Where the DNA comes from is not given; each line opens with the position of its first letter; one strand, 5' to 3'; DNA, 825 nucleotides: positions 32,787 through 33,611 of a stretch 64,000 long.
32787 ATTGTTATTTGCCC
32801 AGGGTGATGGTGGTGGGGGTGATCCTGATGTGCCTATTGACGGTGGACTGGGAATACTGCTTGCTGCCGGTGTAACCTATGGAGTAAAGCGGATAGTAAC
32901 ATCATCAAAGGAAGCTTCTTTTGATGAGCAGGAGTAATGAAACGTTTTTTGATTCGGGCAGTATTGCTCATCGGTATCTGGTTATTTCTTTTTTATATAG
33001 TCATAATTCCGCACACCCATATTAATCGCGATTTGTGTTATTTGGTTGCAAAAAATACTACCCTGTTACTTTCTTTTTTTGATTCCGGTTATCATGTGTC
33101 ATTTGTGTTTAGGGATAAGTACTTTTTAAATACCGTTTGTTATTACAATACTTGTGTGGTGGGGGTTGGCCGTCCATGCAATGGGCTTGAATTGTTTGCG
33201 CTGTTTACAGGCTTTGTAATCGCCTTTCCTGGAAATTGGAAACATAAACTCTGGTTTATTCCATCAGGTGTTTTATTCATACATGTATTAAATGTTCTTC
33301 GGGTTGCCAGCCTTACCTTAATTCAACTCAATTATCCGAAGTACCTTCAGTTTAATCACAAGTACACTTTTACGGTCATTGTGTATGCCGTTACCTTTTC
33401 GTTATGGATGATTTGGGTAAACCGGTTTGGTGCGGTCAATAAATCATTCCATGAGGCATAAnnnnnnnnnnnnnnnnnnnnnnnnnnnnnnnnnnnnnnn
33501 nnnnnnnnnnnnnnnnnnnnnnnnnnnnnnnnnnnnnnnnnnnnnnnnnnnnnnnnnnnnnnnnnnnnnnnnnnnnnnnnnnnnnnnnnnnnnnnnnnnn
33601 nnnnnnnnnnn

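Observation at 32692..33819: Translationally coupled cassette: sorting-signal mini-protein, XrtF-like exosortase, small membrane partner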

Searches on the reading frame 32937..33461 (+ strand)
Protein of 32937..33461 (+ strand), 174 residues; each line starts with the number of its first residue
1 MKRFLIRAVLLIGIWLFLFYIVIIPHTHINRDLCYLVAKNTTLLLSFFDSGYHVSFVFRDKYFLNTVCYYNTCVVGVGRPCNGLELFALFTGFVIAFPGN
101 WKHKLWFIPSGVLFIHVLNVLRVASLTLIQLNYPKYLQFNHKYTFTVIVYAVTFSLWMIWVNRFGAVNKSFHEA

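Call 3: search_protein_families(library=ncbifam, proteins=[window:32937-33461:+], max_evalue=1)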
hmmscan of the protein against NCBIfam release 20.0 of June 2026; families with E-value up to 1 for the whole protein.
window:32937-33461:+ (174 aa): 13 families
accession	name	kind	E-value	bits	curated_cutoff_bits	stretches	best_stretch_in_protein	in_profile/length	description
NF046081.1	exosort_XrtX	exception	1.2e-49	168.5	170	1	2-167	5-165/168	exosortase X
TIGR04128.1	exoso_Fjoh_1448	exception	2.5e-24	86.4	90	1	4-164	15-172/174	exosortase family protein XrtF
TIGR04178.1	exo_archaeo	signature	6e-16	58.5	23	1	77-161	3-94/97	exosortase/archaeosortase family protein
NF046083.1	exosort_XrtY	exception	1.2e-14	54.5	160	1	66-161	74-168/168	exosortase Y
TIGR04177.1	exosort_XrtH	exception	4.9e-14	52.6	86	1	26-162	24-153/158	exosortase H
TIGR04125.1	exosort_PGF_TRM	exception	3.2e-08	33.4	75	1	16-128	88-197/271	archaeosortase A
TIGR04300.1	exosort_XrtM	exception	6.9e-08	33.1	125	1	75-161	55-144/150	exosortase family protein XrtM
TIGR04124.1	archaeo_artE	exception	9.4e-07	29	95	1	17-161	10-148/153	archaeosortase family protein ArtE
TIGR04144.1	archaeo_VPXXXP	exception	3e-06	27.2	150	1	16-163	7-152/156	archaeosortase B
TIGR03762.1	archaeo_artC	exception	0.0019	18.1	100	1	9-161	120-271/274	archaeosortase C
NF045528.1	heimosortase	equivalog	0.0021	18.1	130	1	77-145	88-156/199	heimdallarchaeosortase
NF033505.2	paceosortase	exception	0.089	12.9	80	1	16-164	4-148/167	pacearchaeosortase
NF041736.1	archaeo_artH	equivalog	0.64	9.9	200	0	8-123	16-142/202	archaeosortase H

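Call 4: search_protein_families(library=pfam, proteins=[window:32937-33461:+], max_evalue=1)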
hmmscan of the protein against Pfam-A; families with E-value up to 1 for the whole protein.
window:32937-33461:+ (174 aa): 1 family
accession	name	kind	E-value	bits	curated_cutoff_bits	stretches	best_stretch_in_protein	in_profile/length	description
PF09721.15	Exosortase_EpsH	-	6.6e-05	22.9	25.7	1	10-160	104-251/254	Transmembrane exosortase (Exosortase_EpsH)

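Call 8: find_homologous_proteins(query=window:32937-33461:+)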
Query window:32937-33461:+ (174 aa): 96 proteins with E <= 0.001 among 135 candidates.
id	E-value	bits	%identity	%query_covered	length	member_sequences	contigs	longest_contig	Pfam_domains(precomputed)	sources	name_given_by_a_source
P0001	2.5e-112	391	100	100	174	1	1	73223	PF09721.16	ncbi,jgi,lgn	jgi:exosortase family protein XrtF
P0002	5.3e-93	328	82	100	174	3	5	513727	PF09721.16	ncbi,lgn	-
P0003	9.1e-93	327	83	100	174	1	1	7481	PF09721.16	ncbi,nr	ncbi:MAG: exosortase family protein XrtF [Bacteroidia bacterium]|nr:exosortase family protein XrtF [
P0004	9.9e-93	327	82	100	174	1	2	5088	PF09721.16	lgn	-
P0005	4.2e-62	227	58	98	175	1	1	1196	PF09721.16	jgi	jgi:exosortase family protein XrtF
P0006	7.1e-60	220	53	98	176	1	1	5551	PF09721.16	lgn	-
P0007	1.5e-45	173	50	96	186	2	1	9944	PF09721.16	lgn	-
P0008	1.9e-40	157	47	98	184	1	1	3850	PF09721.16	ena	-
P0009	1.4e-38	150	44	96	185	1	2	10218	PF09721.16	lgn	-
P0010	5.8e-37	145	45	95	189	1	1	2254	PF09721.16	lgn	-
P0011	1.2e-36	144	59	62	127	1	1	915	PF09721.16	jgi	jgi:exosortase family protein XrtF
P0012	1.6e-36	144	47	95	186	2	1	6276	PF09721.16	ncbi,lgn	-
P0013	3.1e-36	143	48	93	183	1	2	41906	PF09721.16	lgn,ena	-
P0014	6.7e-36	142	46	96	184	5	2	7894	PF09721.16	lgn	-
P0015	3.0e-35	140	46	97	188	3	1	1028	PF09721.16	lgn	-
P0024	1.0e-33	135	44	95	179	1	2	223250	PF09721.16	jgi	jgi:exosortase family protein XrtF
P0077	9.9e-27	112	37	97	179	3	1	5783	PF09721.16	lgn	-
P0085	2.9e-25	107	37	93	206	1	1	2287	PF09721.16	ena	-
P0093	4.9e-23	100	39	95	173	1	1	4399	PF09721.16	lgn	-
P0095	4.7e-15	74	40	72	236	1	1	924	PF00854.28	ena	-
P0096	8.8e-11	60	32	72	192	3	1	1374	PF09721.16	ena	-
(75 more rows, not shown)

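Call 10: find_related_loci(query=A1, collection=genome_contigs, flank=4000)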
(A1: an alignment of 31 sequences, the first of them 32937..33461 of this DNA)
Query A1 (174 aa) in genome_contigs; peptide patterns used: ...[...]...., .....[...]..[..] (x = any residue, [..] = any of these).
599 stretches matched a pattern (row limit reached: there are more); 459 encode a relative of the query (tblastn E <= 1e-3); the best 80 are kept; 80 distinct loci.
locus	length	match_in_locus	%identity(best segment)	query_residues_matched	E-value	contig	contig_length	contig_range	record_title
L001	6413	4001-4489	50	4-170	6e-45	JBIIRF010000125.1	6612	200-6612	MAG: Bacteroidia bacterium isolate ME2003-08-07pf_3300034283_group2_bin117 Rohwer_bin449_scaffold_13213_c1, whole genome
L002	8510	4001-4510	45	1-174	5e-44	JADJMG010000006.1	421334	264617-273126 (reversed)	MAG: Bacteroidetes bacterium isolate EsbW_18-Q3-R4-48_BATAC.26 tig00004650-10-4216210, whole genome shotgun sequence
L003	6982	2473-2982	44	1-174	2e-43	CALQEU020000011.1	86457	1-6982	MAG: Bifidobacterium breve isolate HRS-HS12-bin-145 genome assembly, contig: HRSG-H12-C208, whole genome shotgun sequenc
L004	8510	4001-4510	44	1-174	5e-43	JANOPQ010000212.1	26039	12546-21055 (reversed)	MAG: Bacteroidota bacterium isolate VAR_4_metabat_461 VAR_4_k141_3252649, whole genome shotgun sequence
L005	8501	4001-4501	46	4-174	7e-43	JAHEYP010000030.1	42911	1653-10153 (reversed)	MAG: Bacteroidetes bacterium isolate nzgw130 NODE_483_length_42912_cov_7.811362, whole genome shotgun sequence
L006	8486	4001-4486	45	4-169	9e-43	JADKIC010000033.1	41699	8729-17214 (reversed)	MAG: Bacteroidetes bacterium isolate Skiv_18-Q3-R9-52_BATAC.354 tig00028607-10-424840, whole genome shotgun sequence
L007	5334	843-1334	45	3-170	1e-42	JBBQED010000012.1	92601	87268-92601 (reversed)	MAG: Bacteroidia bacterium isolate Co_metawrap_1125 Cmw_1125_k141_6234232_length_92601_cov_13.9994, whole genome shotgun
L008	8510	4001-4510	43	1-174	2e-41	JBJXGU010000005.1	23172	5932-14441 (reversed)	MAG: Bacteroidia bacterium isolate F1F2.bin.178 k127_5088671, whole genome shotgun sequence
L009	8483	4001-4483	46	4-168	9e-42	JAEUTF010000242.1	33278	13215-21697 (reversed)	MAG: Bacteroidia bacterium isolate new MAG-322 k141_3620706, whole genome shotgun sequence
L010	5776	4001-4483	47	4-168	4e-41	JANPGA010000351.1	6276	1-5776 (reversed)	MAG: Bacteroidota bacterium isolate VAR_69_metabat_68 VAR_69_k141_4314329, whole genome shotgun sequence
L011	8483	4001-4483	45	4-168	6e-41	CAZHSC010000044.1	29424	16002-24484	MAG TPA_asm: uncultured Bifidobacterium sp. isolate binchicken_co16_377 genome assembly, contig: NODE_2660_length_29424_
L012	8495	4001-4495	46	1-169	4e-40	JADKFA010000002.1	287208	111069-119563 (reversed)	MAG: Bacteroidetes bacterium isolate Rand_18-Q3-R56-63_BATAC.320 tig00002308-10-2865140, whole genome shotgun sequence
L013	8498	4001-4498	44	4-173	7e-40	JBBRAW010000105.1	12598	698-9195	MAG: Bacteroidia bacterium isolate Co_metawrap_2315 Cmw_2315_k141_7108530_length_12598_cov_8.0000, whole genome shotgun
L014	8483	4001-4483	45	4-168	1e-39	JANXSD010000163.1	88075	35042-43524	MAG: Bacteroidetes bacterium isolate 336R_metabat_52 336R_k141_176780, whole genome shotgun sequence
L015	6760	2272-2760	50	4-171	5e-39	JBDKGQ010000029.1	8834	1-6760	MAG: Bacteroidota bacterium isolate farmington_2019_sw_WHONDRS-S19S_0053_F_bin.6 scaffold_1500, whole genome shotgun seq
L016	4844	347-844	46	4-173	2e-38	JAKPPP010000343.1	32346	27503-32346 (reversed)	MAG: Bacteroidota bacterium isolate JPNA_maxbin.133 k141_397035, whole genome shotgun sequence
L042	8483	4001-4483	37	3-166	6e-35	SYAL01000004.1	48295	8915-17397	MAG: Bacteroidota bacterium isolate F1-20-MAGs137 F1-20__c28553, whole genome shotgun sequence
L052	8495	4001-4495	41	4-170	2e-34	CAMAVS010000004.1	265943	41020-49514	MAG: Chitinophaga pinensis isolate ME-08apr19-307 genome assembly, contig: ME-08apr19-C32, whole genome shotgun sequence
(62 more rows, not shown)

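Call 16: find_encoding_contigs(protein=P0002, flank=3000, max_places=3)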
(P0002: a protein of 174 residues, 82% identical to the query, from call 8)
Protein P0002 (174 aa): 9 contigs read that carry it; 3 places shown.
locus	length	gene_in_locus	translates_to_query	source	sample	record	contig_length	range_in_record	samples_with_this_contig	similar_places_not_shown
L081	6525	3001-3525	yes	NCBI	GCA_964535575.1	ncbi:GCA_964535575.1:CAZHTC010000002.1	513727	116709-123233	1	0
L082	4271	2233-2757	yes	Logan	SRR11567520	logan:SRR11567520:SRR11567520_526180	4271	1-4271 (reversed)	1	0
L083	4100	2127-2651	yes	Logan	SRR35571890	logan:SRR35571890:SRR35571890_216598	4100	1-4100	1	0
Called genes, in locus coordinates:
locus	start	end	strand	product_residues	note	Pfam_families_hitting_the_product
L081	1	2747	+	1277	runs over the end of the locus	PF18962:Por_Secre_tail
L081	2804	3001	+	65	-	PF28310:PID_CTERM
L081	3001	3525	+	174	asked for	PF09721:Exosortase_EpsH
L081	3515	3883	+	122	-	-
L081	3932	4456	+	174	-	PF06052:3-HAO, PF07883:Cupin_2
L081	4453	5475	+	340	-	PF04909:Amidohydro_2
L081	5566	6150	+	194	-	PF00027:cNMP_binding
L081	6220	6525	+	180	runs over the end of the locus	PF12867:DinB_2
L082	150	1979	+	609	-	PF18962:Por_Secre_tail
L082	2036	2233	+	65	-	PF28310:PID_CTERM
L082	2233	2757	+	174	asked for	PF09721:Exosortase_EpsH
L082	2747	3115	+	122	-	-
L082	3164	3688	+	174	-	PF06052:3-HAO, PF07883:Cupin_2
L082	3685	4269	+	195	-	?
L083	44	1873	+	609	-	PF18962:Por_Secre_tail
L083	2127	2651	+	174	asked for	PF09721:Exosortase_EpsH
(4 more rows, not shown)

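Call 17: find_encoding_contigs(protein=P0006, flank=3000, max_places=2)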
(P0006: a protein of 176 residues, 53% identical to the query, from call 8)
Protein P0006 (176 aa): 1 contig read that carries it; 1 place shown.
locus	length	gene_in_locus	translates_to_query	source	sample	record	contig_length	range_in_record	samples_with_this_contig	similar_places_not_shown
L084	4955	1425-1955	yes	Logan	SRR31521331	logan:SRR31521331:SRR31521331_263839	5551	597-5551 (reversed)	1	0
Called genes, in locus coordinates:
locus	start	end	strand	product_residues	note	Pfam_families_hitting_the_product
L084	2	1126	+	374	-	?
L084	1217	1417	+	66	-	PF28310:PID_CTERM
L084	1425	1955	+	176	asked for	PF09721:Exosortase_EpsH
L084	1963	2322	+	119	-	-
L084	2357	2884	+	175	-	PF06052:3-HAO, PF00190:Cupin_1 (weak), PF05899:Cupin_3 (weak), PF07883:Cupin_2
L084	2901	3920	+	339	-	PF04909:Amidohydro_2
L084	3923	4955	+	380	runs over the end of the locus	PF01757:Acyl_transf_3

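Call 18: find_encoding_contigs(protein=P0005, flank=3000, max_places=2)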
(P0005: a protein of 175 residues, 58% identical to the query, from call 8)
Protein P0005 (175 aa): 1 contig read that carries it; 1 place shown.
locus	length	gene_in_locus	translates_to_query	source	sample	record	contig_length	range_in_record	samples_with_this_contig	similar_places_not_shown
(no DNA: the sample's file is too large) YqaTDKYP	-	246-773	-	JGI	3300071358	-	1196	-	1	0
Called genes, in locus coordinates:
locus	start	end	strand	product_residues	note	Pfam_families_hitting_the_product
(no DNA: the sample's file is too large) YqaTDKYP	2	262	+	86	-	?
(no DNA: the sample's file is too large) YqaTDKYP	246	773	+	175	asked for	PF09721:Exosortase_EpsH (weak)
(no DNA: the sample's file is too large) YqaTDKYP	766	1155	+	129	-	-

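Call 24: search_solved_structures(query=window:32937-33461:+, max_evalue=10)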
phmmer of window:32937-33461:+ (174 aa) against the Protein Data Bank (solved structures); distinct sequences matched with E-value up to 10: 15.
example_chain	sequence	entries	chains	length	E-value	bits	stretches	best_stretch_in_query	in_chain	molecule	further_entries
7kxs_A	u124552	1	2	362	0.029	17.3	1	26-90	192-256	Cyclic GMP-AMP synthase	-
7lz3_A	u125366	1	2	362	0.029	17.3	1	26-90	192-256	Cyclic GMP-AMP synthase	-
5xzb_A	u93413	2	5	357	0.082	15.9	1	26-89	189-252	Cyclic GMP-AMP synthase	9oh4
7uux_A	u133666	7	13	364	0.083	15.9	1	26-89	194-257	Cyclic GMP-AMP synthase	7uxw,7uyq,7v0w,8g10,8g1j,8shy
4o6a_A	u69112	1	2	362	0.084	15.9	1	26-89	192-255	Cyclic GMP-AMP synthase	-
4k8v_C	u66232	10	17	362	0.084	15.9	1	26-89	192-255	Cyclic GMP-AMP synthase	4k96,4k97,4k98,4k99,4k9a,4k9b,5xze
8g2p_A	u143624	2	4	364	0.084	15.8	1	26-89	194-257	Cyclic GMP-AMP synthase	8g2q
30lm_A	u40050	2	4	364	0.085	15.8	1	26-89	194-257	Cyclic GMP-AMP synthase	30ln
7utt_A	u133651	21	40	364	0.085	15.8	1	26-89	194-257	Cyclic GMP-AMP synthase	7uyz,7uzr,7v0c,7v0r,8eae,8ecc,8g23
4ley_A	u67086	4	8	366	0.085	15.8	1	26-89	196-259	Cyclic GMP-AMP synthase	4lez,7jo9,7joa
5n6i_A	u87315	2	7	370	0.087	15.8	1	26-89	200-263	Cyclic GMP-AMP synthase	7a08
6x59_K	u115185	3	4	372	0.088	15.8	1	26-89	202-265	Cyclic GMP-AMP synthase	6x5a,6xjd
7buj_A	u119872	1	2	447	0.12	15.3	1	26-89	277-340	Cyclic GMP-AMP synthase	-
7bum_A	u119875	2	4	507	0.15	15.1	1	26-89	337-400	Cyclic GMP-AMP synthase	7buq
4q5y_A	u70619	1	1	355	0.99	12.4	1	64-115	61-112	Maternal protein tudor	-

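Call 36: search_protein_families(library=pfam, proteins=[L042:1208-3607:-, L014:1-3425:-, L016:1332-2366:-, L008:5006-5974:+, L011:5958-6689:+, L008:6659-8173:+, L052:621-3524:+], max_evalue=0.00001)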
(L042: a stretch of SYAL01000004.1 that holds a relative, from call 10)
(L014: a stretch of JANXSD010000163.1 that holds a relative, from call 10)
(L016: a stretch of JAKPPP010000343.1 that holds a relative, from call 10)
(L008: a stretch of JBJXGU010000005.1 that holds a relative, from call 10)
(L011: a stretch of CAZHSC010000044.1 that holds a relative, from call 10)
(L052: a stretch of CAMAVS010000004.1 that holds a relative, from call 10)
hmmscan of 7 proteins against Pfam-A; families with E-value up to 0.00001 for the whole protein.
L042:1208-3607:- (799 aa): 4 families
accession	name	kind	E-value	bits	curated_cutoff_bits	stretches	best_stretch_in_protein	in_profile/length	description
PF13614.12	AAA_31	-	3.1e-09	37.5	27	1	602-721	12-137/177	AAA domain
PF10609.15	ParA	-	6e-06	26.3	27.1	0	594-712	6-122/246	NUBPL iron-transfer P-loop NTPase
PF02706.20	Wzz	-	7.1e-06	26.7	25.5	0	25-113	8-91/91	Chain length determinant protein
PF01656.29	CbiA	-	9.8e-06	26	25.4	1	595-751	2-68/125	CobQ/CobB/MinD/ParA nucleotide binding domain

L014:1-3425:- (1141 aa): 5 families
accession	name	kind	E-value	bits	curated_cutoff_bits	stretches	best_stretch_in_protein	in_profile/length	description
PF19408.5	PKD_6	-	2e-42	143.8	25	2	864-942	2-80/82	PKD-like domain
PF13583.11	Reprolysin_4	-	1.6e-28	100.2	22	1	217-411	3-192/203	Metallo-peptidase family M12B Reprolysin-like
PF13582.12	Reprolysin_3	-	8e-27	94.6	22.4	1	244-364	4-123/123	Metallo-peptidase family M12B Reprolysin-like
PF13688.12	Reprolysin_5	-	1.1e-26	94.7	27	1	216-401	2-193/196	Metallo-peptidase family M12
PF13574.12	Reprolysin_2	-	7.8e-23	81.8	27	1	243-408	7-186/195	Metallo-peptidase family M12B Reprolysin-like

L016:1332-2366:- (344 aa): 1 family
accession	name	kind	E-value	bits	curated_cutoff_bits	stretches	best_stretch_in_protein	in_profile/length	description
PF02397.22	Bac_transf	-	3.2e-26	92.4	27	1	183-331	35-172/179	Bacterial sugar transferase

L008:5006-5974:+ (322 aa): 1 family
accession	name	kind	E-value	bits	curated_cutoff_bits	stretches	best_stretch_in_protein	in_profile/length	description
PF00535.33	Glycos_transf_2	-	1.8e-12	47.9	23.3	1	25-168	3-151/168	Glycosyl transferase family 2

L011:5958-6689:+ (243 aa): 4 families
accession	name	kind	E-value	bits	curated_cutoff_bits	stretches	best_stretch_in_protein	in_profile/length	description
PF13489.12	Methyltransf_23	-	2.8e-11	43.9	27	1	41-164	23-124/164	Methyltransferase domain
PF08242.18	Methyltransf_12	-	8.5e-10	39.7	30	1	45-140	1-98/98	Methyltransferase domain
PF08241.18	Methyltransf_11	-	3.4e-07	31.2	21.2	1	45-142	1-95/95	Methyltransferase domain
PF13649.12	Methyltransf_25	-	4.3e-06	27.8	27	1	44-138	1-97/97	Methyltransferase domain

L008:6659-8173:+ (504 aa): 0 families

L052:621-3524:+ (967 aa): 0 families

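Call 37: predict_structure(alignment_id=A1)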
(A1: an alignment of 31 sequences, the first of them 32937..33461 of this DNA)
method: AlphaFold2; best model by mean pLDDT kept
length: 174 residues; sequences in the alignment: 31
mean_pLDDT: 89.3   pTM: 0.82
mean pLDDT of the five models: 89.3, 88.7, 88.3, 88.1, 87.7
residues with pLDDT >= 90: 110; 70-90: 57; 50-70: 7; < 50: 0
segments of 3 or more residues with pLDDT < 50: none
pLDDT, mean of each block of 10 residues (from residue 1): 88 88 81 93 96 89 89 87 88 92 95 96 95 92 89 94 78 58
secondary structure, 60 per line:
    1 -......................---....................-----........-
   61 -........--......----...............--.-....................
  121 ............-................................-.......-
elements in order: H2-23 H27-46 E52-59 E62-69 E72-77 H82-96 H101-132 H134-164 H167-173

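Call 39: fold_search(model_id=the predicted structure, library=pdb)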
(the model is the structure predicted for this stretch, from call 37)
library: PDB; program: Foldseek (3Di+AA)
matches with E <= 10: 151; with E <= 0.001: 0
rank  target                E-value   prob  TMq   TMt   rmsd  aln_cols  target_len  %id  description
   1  6b3y_A                1.2e+00  0.08  0.19  0.15  14.4        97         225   15  Crystal structure of the PH-like domain from DENND3 (released 2018-01-24)
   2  9hcd_P                1.4e+00  0.11  0.15  0.17   9.6        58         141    9  Mouse mitoribosome large subunit assembly intermediate (with uL16m) bound to MRM3-dimer, DDX28 and the MALSU-L0R8F8-mt (released 2025-06-11)
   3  8wjn_B                1.4e+00  0.10  0.20  0.08  10.4        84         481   12  Cryo-EM structure of 6-subunit Smc5/6 head region (released 2024-06-26)
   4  5vhx_E                1.7e+00  0.02  0.13  0.13  20.4       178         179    8  GluA2-1xGSG1L bound to ZK (released 2017-05-03)
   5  5oxf_C                1.8e+00  0.03  0.18  0.08  26.3       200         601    8  An oligomerised bacterial dynamin pair provides a mechanism for the long range sensing and tethering of membranes (released 2018-09-05)
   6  7vai_G                2.2e+00  0.01  0.13  0.12  25.6       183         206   11  V1EG of V/A-ATPase from Thermus thermophilus, state1-1 (released 2022-07-13)
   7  5ool_P                2.3e+00  0.08  0.14  0.17   9.2        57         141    9  Structure of a native assembly intermediate of the human mitochondrial ribosome with unfolded interfacial rRNA (released 2017-09-13)
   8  1f2u_D                2.3e+00  0.08  0.17  0.20   9.6        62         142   14  Crystal Structure of RAD50 ABC-ATPase (released 2000-08-02)
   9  5wu5_D                2.3e+00  0.03  0.13  0.06  10.9        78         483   12  Crystal structure of apo human Tut1, form III (released 2017-05-31)
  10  3j7y_P                2.5e+00  0.08  0.14  0.18   8.7        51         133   10  Structure of the large ribosomal subunit from human mitochondria (released 2014-10-15)
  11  5wu5_C                2.5e+00  0.02  0.10  0.06  10.8        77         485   12  Crystal structure of apo human Tut1, form III (released 2017-05-31)
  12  6ppf_O                2.6e+00  0.06  0.15  0.23  10.2        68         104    6  Bacterial 45SRbgA ribosomal particle class B (released 2019-09-18)
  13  5wu5_A                2.8e+00  0.06  0.15  0.06  11.5       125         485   10  Crystal structure of apo human Tut1, form III (released 2017-05-31)
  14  1nkw_M                3.3e+00  0.04  0.16  0.22  10.4        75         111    9  Crystal Structure Of The Large Ribosomal Subunit From Deinococcus Radiodurans (released 2003-02-11)
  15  8dp5_A                3.3e+00  0.02  0.16  0.10  13.9       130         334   12  Structure of the PEAK3/14-3-3 complex (released 2023-06-28)
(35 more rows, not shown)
